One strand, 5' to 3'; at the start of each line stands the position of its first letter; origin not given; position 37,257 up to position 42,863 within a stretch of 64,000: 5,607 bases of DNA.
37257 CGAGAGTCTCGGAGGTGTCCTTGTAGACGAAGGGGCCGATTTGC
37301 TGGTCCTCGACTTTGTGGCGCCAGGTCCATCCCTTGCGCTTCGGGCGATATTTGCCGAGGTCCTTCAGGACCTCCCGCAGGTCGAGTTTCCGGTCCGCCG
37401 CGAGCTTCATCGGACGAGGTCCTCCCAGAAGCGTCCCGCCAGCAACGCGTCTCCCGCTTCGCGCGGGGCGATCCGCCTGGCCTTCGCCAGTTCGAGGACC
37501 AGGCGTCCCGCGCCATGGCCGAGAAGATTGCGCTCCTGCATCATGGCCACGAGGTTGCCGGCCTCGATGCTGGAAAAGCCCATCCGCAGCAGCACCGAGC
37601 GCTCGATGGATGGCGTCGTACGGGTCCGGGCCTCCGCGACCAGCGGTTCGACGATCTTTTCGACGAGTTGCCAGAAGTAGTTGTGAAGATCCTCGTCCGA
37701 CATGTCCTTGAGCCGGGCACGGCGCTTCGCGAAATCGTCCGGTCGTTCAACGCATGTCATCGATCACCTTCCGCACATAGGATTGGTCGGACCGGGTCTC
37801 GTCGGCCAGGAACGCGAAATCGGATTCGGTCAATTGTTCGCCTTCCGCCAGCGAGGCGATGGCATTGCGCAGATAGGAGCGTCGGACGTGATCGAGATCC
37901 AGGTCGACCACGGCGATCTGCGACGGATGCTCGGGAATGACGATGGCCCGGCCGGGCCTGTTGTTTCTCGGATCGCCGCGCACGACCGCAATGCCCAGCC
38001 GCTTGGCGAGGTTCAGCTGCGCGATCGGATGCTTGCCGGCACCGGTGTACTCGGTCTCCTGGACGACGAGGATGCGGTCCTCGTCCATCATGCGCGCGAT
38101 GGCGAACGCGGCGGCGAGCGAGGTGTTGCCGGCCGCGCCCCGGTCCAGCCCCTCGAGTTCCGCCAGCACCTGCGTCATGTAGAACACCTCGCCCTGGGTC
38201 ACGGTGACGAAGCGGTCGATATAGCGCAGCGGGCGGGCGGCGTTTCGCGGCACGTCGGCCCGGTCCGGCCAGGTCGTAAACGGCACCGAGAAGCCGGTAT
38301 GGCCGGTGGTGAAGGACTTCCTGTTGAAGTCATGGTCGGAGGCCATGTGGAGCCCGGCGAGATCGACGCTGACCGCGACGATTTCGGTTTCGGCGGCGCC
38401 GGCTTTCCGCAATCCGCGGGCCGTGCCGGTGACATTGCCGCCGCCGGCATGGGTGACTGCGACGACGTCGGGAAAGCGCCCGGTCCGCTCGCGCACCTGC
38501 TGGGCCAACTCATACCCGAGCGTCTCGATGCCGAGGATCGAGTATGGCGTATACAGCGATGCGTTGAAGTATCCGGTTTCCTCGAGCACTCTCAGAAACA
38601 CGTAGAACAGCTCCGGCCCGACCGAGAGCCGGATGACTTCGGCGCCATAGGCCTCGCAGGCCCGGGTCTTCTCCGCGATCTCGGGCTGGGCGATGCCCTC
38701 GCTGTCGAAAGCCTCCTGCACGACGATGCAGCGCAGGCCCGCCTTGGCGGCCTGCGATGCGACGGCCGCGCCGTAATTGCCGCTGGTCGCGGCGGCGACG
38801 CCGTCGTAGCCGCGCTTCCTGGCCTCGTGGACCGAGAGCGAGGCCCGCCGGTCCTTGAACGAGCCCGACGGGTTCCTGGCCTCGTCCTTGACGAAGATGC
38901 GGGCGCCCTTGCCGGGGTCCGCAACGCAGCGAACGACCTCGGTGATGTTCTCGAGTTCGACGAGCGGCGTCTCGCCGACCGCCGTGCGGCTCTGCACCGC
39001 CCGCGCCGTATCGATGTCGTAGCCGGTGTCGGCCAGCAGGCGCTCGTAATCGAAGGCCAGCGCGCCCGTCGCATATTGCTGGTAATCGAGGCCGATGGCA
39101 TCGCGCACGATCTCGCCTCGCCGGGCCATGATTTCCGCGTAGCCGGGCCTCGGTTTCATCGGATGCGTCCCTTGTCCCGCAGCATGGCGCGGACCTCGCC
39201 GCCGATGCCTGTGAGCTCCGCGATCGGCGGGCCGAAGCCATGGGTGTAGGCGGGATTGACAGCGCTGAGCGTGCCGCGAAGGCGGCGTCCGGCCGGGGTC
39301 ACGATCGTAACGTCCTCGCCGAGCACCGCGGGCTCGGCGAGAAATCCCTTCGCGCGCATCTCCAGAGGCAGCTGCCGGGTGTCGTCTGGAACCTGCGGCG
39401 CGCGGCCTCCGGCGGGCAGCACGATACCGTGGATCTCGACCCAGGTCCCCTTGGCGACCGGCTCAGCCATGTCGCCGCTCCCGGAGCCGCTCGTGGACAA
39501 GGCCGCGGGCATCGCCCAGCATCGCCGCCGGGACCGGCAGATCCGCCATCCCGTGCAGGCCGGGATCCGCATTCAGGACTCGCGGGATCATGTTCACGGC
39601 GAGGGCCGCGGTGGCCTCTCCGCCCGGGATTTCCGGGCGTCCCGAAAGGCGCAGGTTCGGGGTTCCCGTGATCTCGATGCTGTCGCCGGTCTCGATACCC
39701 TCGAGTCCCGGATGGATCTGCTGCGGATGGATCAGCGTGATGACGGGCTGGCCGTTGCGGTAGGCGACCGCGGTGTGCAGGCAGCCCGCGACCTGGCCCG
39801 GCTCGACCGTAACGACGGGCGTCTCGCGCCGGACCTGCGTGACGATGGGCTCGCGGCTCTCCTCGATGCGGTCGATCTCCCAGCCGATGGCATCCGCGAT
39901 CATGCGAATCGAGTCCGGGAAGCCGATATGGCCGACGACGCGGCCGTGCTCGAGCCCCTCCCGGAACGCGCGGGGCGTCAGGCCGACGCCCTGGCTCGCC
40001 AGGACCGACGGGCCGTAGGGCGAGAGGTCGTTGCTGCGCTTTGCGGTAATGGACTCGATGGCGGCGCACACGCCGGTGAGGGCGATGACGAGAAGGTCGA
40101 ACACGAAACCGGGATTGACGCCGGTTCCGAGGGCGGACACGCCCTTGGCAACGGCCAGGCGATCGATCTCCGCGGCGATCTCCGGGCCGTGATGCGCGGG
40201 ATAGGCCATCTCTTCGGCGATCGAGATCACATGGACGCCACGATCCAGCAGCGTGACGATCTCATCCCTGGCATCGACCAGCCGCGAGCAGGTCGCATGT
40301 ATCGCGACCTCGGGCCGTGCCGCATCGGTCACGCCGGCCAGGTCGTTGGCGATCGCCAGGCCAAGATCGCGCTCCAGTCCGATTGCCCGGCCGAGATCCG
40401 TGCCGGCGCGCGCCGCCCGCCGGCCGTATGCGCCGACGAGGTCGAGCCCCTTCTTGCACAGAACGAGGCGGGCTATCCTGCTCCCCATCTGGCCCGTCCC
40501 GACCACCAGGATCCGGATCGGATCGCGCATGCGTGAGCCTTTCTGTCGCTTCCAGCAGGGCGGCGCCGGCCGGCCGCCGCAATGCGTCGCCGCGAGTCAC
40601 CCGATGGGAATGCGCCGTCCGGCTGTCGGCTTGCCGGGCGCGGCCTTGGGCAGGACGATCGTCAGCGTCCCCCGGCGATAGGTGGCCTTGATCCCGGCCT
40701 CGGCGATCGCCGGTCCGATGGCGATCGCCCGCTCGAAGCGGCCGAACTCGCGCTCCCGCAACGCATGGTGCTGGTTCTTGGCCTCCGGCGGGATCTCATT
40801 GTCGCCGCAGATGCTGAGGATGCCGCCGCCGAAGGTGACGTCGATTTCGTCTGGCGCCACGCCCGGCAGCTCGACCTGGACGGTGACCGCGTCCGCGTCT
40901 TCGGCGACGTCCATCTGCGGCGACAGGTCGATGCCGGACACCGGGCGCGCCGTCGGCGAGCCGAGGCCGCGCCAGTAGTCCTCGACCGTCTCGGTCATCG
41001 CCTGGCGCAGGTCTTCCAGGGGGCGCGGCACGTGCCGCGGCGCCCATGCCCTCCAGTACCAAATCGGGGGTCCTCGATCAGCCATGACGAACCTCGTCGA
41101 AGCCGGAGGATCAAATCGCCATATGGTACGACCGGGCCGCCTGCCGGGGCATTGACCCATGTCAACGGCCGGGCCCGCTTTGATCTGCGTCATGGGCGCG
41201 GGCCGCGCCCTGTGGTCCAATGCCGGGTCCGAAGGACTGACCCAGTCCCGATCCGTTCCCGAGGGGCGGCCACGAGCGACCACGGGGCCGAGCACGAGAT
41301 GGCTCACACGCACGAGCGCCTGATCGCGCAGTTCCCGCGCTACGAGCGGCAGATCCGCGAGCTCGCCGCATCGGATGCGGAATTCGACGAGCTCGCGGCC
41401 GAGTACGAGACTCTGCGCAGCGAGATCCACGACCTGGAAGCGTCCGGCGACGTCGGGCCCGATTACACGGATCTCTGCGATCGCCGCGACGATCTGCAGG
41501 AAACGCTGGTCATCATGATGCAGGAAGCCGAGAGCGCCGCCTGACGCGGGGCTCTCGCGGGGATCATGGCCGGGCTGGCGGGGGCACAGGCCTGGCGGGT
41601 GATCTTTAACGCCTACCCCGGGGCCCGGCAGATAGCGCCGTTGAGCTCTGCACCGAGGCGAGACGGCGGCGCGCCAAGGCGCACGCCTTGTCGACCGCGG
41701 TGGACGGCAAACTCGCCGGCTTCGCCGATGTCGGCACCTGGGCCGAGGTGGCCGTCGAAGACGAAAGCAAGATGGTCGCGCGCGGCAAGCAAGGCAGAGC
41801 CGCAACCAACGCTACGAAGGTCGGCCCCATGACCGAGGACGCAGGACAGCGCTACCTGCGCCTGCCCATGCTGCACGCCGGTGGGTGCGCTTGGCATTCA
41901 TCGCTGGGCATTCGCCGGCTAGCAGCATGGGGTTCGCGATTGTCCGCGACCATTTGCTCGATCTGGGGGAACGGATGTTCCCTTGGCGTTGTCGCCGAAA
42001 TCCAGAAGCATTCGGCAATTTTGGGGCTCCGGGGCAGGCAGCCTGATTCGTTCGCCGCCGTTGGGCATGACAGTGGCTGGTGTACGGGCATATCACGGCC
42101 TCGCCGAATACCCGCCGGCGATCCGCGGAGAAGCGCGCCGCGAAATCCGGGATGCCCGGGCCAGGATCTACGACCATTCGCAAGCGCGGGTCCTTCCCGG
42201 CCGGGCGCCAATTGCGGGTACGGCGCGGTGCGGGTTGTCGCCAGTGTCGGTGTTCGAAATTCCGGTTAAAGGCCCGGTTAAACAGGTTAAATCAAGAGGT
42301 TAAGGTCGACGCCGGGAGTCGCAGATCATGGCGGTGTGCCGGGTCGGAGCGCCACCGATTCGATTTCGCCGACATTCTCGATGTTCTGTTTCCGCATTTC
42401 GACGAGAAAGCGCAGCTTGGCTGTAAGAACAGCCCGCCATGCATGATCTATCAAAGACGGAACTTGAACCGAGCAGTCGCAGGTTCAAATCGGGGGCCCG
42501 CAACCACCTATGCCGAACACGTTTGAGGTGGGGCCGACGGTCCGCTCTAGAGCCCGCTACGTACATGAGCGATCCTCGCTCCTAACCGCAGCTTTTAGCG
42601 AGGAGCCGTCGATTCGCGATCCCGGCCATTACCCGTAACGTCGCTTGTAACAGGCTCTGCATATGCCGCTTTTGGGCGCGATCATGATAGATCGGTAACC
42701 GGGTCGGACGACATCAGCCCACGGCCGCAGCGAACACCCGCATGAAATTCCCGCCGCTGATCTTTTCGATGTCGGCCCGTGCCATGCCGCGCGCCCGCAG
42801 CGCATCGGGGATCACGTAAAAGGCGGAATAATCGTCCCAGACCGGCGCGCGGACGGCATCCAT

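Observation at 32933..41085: Complete clostridial-type oxidative ornithine degradation cluster (ord-ortA-ortB-oraS-oraE-orr) plus alr, headed by an hsp20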

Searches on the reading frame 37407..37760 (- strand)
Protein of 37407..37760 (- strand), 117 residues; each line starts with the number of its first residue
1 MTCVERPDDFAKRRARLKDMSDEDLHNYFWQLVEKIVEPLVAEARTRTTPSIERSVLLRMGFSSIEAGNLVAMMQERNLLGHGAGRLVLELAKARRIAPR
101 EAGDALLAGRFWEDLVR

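Call 3: search_protein_families(library=pfam, proteins=[window:37407-37760:-])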
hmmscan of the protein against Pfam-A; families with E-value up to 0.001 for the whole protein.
window:37407-37760:- (117 aa): 1 family
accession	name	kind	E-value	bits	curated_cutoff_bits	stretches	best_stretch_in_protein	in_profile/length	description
PF16552.11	OAM_alpha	-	3.7e-44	149.7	29.7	1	6-116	2-112/115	D-ornithine 4,5-aminomutase alpha-subunit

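Call 4: search_protein_families(library=ncbifam, proteins=[window:37407-37760:-])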
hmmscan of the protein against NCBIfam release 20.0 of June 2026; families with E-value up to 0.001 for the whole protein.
window:37407-37760:- (117 aa): 0 families

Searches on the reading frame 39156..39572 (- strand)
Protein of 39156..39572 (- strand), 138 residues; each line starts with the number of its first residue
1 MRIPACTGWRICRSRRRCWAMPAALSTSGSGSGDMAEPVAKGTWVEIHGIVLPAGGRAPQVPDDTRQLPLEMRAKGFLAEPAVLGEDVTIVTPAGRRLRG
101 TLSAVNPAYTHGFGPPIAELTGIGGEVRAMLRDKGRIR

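Call 3: search_protein_families(library=pfam, proteins=[window:39156-39572:-])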
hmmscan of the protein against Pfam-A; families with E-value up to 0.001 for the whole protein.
window:39156-39572:- (138 aa): 1 family
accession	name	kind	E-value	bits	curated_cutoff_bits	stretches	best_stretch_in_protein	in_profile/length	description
PF22010.2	OrtA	-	1.1e-32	112.4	27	1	39-131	2-94/94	AKP thiolase subunit OrtA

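Call 4: search_protein_families(library=ncbifam, proteins=[window:39156-39572:-])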
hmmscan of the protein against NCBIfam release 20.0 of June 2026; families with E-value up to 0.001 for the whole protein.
window:39156-39572:- (138 aa): 1 family
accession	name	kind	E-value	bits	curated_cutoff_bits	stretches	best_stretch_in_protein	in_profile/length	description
NF040739.1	ornith_OrtA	equivalog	2.5e-33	114.1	70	1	39-131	1-93/93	2-amino-4-oxopentanoate thiolase subunit OrtA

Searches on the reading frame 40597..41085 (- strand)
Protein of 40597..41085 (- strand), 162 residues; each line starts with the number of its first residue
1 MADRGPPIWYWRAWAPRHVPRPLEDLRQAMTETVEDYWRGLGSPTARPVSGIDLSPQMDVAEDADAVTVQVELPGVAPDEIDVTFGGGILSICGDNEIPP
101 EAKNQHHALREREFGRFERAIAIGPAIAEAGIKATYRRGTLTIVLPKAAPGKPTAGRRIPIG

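Call 3: search_protein_families(library=pfam, proteins=[window:40597-41085:-])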
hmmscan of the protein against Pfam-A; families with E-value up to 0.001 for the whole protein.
window:40597-41085:- (162 aa): 1 family
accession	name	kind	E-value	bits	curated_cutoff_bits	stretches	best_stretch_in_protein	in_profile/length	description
PF00011.27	HSP20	-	6.9e-16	58.6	20.8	1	60-161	2-101/102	Hsp20/alpha crystallin family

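Call 4: search_protein_families(library=ncbifam, proteins=[window:40597-41085:-])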
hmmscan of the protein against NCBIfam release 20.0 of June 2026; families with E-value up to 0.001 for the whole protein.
window:40597-41085:- (162 aa): 3 families
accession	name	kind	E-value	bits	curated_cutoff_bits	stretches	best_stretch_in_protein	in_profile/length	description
NF042420.1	Hsp18_Clos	equivalog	3e-15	56.6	195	1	52-159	39-144/147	heat shock protein Hsp18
NF041799.1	Hsp14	equivalog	4.2e-11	42.8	100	1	55-150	18-111/118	archaeal heat shock protein Hsp14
NF041800.1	Hsp20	equivalog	2.4e-10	40.3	140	1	54-153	72-153/162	archaeal heat shock protein Hsp20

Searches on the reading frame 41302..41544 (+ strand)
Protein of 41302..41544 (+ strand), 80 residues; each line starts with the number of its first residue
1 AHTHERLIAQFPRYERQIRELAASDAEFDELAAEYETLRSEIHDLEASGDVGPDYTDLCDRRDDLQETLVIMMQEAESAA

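Call 63: search_protein_families(library=pfam, proteins=[window:41302-41544:+])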
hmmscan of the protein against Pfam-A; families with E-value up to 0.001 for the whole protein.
window:41302-41544:+ (80 aa): 0 families

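Call 72: search_protein_families(library=ncbifam, proteins=[window:41302-41544:+], max_evalue=0.001)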
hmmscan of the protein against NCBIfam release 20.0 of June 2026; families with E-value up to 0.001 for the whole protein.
window:41302-41544:+ (80 aa): 0 families

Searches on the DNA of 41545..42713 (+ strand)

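Call 70: search_dna_similar(query=window:41545-42713:+, collection=plasmids, mode=distant, max_rows=10)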
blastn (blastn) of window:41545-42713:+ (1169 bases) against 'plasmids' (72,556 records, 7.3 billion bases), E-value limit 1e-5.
No match.
